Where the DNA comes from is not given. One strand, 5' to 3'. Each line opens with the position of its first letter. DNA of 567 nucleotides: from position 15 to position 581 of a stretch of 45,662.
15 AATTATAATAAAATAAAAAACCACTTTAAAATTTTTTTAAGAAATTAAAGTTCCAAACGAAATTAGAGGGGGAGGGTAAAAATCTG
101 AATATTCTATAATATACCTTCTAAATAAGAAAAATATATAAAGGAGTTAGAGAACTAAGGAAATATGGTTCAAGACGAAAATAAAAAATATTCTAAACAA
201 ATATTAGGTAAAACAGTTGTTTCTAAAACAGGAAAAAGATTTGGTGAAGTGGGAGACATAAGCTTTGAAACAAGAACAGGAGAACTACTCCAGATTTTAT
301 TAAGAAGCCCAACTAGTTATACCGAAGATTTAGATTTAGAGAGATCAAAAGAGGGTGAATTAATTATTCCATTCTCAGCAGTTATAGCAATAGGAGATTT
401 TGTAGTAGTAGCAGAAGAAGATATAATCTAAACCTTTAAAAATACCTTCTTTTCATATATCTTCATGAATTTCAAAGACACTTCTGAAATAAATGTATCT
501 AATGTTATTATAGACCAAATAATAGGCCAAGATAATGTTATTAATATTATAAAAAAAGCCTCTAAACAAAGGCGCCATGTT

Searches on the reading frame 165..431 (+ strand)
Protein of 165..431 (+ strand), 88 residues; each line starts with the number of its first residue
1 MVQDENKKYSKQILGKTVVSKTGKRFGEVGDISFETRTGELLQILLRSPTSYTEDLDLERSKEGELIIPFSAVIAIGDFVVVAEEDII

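Call 85: search_protein_families(library=pfam, proteins=[window:165-431:+], max_evalue=0.001)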
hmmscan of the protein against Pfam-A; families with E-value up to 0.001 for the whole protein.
window:165-431:+ (88 aa): 1 family
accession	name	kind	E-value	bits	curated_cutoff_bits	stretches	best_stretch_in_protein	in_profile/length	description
PF05239.21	PRC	-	1.6e-08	34.8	21.2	1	6-82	2-71/78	PRC-barrel domain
